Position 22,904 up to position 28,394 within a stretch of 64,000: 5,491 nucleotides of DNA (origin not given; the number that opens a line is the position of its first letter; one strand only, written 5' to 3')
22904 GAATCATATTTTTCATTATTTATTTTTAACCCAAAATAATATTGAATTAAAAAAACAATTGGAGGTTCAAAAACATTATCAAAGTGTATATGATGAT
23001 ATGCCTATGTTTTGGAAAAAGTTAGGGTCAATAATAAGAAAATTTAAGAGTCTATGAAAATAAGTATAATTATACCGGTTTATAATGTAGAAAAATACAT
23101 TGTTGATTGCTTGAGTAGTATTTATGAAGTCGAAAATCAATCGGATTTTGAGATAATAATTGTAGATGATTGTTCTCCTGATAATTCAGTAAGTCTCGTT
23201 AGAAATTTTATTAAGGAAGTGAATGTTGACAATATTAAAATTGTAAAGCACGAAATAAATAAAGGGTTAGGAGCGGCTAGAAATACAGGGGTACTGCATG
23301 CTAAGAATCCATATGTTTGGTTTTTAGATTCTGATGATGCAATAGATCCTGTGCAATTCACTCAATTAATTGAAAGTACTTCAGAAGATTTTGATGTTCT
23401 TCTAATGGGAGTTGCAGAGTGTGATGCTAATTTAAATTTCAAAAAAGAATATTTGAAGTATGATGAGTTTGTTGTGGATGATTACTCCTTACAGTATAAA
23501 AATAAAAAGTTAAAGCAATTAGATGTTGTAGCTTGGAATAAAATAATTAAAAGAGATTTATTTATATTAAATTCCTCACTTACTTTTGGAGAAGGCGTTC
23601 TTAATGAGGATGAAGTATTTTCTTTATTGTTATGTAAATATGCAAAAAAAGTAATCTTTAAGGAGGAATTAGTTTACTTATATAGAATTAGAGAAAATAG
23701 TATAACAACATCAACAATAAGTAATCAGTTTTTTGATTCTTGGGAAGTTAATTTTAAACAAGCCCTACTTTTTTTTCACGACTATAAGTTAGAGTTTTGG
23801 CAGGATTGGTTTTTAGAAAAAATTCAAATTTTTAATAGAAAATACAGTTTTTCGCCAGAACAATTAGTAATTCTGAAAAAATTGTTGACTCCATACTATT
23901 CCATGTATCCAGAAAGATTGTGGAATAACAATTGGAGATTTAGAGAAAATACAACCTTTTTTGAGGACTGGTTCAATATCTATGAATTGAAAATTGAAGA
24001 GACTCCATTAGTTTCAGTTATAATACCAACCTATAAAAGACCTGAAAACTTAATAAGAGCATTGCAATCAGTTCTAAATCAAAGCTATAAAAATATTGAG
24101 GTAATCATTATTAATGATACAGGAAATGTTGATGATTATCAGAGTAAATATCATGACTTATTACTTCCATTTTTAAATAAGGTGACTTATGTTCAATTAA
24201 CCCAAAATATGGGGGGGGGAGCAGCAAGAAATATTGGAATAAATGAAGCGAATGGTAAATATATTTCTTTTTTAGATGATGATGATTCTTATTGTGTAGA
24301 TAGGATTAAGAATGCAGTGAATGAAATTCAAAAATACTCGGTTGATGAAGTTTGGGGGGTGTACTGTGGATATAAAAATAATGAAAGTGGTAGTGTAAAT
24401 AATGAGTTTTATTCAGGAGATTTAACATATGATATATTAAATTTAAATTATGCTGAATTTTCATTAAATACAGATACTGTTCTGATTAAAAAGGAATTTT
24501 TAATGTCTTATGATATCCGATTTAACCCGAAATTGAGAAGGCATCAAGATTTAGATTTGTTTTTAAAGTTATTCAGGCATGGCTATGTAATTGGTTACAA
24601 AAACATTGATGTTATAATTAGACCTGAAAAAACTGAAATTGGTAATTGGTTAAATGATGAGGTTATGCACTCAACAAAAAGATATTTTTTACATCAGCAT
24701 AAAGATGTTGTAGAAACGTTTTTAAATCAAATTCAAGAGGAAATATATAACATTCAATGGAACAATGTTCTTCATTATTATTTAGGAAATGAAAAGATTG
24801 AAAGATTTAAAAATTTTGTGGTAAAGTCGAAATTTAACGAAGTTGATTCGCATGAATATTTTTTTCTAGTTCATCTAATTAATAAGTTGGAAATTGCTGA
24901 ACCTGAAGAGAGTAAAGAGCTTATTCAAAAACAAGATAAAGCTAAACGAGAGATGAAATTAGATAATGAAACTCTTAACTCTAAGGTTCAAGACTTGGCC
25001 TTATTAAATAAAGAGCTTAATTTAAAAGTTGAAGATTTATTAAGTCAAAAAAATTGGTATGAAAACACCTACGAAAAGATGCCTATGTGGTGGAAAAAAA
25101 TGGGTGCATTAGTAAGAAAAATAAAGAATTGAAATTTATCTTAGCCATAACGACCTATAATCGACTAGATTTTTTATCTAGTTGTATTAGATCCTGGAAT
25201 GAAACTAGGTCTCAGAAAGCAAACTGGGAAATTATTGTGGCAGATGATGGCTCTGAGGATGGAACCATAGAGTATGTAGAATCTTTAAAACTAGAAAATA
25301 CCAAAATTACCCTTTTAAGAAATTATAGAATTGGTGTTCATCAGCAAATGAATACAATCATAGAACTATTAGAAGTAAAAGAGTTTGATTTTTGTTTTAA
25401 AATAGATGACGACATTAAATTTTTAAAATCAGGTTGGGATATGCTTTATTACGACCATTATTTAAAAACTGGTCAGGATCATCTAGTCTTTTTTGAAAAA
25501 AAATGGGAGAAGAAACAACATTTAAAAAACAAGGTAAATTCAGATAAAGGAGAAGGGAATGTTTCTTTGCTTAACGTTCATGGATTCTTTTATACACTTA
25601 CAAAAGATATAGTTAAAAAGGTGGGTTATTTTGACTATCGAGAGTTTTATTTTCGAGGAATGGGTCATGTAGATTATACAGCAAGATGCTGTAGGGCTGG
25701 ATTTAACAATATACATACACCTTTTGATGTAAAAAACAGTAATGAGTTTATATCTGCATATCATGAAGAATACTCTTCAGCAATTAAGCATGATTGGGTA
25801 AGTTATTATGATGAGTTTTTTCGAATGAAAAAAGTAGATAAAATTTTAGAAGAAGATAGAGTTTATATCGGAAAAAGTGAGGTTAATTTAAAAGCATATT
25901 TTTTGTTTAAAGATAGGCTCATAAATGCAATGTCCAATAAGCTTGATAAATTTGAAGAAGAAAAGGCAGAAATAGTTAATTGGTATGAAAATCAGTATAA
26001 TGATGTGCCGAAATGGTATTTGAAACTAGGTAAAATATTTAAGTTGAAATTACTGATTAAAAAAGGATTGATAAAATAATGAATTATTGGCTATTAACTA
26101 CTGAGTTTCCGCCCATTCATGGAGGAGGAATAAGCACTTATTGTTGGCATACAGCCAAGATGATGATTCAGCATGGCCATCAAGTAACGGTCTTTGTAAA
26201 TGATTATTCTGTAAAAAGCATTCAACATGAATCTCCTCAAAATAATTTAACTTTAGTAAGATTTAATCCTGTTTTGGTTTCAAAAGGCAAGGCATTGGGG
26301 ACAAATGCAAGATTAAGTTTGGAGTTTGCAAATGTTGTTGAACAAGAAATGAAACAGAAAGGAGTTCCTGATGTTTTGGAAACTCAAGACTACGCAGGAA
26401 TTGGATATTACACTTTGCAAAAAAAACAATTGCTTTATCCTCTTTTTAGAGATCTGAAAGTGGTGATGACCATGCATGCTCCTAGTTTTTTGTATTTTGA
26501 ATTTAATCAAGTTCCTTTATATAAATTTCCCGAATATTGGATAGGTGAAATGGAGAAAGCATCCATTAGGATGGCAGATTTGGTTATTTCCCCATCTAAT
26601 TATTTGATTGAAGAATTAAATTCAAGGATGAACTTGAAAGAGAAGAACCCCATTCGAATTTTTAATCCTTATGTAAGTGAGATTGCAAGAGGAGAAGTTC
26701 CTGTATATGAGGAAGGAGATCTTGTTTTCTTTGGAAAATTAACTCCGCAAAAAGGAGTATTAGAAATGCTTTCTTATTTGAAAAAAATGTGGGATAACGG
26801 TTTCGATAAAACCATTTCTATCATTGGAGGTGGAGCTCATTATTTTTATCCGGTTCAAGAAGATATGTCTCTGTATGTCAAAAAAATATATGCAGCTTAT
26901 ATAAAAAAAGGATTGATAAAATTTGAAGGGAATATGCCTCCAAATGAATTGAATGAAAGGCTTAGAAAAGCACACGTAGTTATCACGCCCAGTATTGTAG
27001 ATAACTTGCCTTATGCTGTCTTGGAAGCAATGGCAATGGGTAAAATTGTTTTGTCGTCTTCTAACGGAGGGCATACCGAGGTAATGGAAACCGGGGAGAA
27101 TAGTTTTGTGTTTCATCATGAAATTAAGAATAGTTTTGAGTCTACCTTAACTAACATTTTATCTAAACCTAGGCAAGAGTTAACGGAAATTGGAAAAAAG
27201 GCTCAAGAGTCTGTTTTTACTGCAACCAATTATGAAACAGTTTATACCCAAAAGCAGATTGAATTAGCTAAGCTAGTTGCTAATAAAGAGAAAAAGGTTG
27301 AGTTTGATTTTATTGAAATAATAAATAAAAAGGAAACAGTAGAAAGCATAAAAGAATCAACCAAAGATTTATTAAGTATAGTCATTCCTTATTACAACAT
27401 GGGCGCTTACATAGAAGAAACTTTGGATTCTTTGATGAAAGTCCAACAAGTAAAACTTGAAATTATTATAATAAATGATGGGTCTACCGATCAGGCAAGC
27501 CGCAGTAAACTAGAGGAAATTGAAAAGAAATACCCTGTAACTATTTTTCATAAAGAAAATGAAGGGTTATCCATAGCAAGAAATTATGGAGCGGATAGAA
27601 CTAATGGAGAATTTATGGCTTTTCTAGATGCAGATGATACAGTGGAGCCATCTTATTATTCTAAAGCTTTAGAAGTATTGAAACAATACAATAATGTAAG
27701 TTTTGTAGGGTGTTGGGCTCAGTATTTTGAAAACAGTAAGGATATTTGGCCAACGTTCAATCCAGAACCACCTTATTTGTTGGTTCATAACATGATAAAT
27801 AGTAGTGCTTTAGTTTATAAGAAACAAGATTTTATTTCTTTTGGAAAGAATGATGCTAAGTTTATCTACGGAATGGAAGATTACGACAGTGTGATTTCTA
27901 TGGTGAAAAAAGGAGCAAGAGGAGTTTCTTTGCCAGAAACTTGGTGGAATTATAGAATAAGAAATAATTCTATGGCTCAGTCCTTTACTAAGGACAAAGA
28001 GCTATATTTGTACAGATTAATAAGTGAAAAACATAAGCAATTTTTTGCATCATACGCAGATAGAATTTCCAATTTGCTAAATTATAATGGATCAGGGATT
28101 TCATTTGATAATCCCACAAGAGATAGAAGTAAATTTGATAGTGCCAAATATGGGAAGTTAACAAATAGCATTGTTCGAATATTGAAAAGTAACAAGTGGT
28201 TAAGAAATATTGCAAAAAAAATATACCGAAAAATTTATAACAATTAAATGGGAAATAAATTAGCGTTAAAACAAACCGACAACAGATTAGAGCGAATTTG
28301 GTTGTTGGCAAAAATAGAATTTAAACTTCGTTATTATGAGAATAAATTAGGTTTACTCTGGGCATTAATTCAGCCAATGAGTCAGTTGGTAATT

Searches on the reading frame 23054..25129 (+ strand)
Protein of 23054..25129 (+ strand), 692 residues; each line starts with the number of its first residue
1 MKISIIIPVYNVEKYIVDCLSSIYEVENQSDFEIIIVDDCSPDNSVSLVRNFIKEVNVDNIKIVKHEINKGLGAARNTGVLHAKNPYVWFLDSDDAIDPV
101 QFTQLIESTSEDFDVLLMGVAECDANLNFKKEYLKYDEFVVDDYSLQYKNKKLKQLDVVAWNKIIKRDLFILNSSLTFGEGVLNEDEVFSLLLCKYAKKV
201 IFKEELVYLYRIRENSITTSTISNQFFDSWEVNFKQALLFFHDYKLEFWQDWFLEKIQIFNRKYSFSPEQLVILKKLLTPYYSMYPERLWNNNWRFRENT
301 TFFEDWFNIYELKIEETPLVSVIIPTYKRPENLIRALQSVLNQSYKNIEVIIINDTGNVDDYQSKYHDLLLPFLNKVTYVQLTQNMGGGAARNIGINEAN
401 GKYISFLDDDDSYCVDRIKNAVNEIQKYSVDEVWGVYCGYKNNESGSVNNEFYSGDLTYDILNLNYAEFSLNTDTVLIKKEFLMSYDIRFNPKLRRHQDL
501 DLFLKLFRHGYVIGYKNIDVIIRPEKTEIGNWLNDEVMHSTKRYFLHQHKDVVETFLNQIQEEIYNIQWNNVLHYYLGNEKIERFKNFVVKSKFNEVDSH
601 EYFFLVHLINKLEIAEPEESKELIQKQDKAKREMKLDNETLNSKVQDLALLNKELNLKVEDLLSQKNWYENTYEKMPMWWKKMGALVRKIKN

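Call 3: search_protein_families(library=pfam, proteins=[window:23054-25129:+], max_evalue=0.01)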
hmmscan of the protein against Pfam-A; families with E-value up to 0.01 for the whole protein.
window:23054-25129:+ (692 aa): 3 families
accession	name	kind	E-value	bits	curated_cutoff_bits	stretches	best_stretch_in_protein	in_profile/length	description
PF00535.33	Glycos_transf_2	-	6.4e-62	208.8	23.3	2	4-170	1-164/168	Glycosyl transferase family 2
PF10111.15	Glyco_tranf_2_2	-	1.2e-18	68.1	27.3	2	4-108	1-106/276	Glycosyltransferase like family 2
PF13641.12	Glyco_tranf_2_3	-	1.5e-16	61.5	27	2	320-515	3-203/230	Glycosyltransferase like family 2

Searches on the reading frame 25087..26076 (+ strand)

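Call 3: search_protein_families(library=pfam, proteins=[window:25087-26076:+], max_evalue=0.01)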
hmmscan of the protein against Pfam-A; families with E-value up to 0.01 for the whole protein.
window:25087-26076:+ (330 aa): 2 families
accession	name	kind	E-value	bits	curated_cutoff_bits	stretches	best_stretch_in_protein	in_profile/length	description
PF00535.33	Glycos_transf_2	-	3.7e-11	43.7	23.3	1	20-94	3-76/168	Glycosyl transferase family 2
PF13641.12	Glyco_tranf_2_3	-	0.0019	18.7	27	1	18-109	4-96/230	Glycosyltransferase like family 2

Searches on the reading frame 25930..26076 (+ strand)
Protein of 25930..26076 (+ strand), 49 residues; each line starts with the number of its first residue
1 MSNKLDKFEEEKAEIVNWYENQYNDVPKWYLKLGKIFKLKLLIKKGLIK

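Call 76: find_homologous_proteins(query=A5, max_evalue=0.01)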
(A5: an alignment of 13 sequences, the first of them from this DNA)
Query A5 (13 sequences) (49 aa, profile of the alignment): 1 proteins with E <= 0.01 among 196 candidates.
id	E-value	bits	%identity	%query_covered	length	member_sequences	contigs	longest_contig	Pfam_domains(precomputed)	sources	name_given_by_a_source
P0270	9.1e-9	53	48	63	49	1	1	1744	-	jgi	jgi:hypothetical protein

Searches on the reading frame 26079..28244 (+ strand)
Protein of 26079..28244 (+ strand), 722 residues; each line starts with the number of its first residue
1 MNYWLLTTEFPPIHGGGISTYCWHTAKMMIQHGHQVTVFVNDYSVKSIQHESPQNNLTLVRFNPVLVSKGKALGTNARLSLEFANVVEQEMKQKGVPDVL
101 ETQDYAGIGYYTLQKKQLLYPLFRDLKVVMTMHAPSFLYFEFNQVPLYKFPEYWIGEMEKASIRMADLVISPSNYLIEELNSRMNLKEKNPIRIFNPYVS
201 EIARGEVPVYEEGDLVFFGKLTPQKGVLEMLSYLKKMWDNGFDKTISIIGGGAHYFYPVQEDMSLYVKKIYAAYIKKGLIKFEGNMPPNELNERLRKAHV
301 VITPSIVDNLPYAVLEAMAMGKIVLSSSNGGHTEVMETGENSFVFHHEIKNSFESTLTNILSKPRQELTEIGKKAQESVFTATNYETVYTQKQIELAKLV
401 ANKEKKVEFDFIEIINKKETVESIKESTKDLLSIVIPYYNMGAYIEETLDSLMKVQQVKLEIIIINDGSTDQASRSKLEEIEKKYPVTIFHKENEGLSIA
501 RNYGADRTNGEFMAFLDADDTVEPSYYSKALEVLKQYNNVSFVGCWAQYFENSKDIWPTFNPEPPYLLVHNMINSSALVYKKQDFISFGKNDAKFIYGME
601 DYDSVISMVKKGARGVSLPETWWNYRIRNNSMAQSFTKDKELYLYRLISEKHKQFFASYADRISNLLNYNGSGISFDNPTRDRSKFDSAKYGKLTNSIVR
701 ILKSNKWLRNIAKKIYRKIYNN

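Call 3: search_protein_families(library=pfam, proteins=[window:26079-28244:+], max_evalue=0.01)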
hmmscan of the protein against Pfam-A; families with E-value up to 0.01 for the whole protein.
window:26079-28244:+ (722 aa): 10 families
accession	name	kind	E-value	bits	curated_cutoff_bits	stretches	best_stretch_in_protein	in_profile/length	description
PF00535.33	Glycos_transf_2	-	3.4e-29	102.4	23.3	1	433-565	1-137/168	Glycosyl transferase family 2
PF00534.26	Glycos_transf_1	-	4.6e-20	72.3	26.4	1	212-376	15-170/172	Glycosyl transferases group 1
PF13692.12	Glyco_trans_1_4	-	5.7e-16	59.5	27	1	214-361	3-140/142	Glycosyl transferases group 1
PF13439.12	Glyco_transf_4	-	1.7e-14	54.7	28.5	1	16-192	2-160/170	Glycosyltransferase Family 4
PF10111.15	Glyco_tranf_2_2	-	3e-14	53.6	27.3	1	433-633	1-223/276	Glycosyltransferase like family 2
PF13641.12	Glyco_tranf_2_3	-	1.1e-10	42.3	27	1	432-558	3-133/230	Glycosyltransferase like family 2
PF08323.17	Glyco_transf_5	-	1.7e-07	31.7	22.7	1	6-183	5-227/239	Starch synthase catalytic domain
PF13579.12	Glyco_trans_4_4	-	2.9e-07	31.4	29.7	1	16-181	1-143/158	Glycosyl transferase 4-like domain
PF13524.12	Glyco_trans_1_2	-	5e-06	27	25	1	279-390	28-140/144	Glycosyl transferase-like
PF20706.3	GT4-conflict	-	0.00015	21.4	26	0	288-338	272-322/385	Family 4 Glycosyltransferase in conflict systems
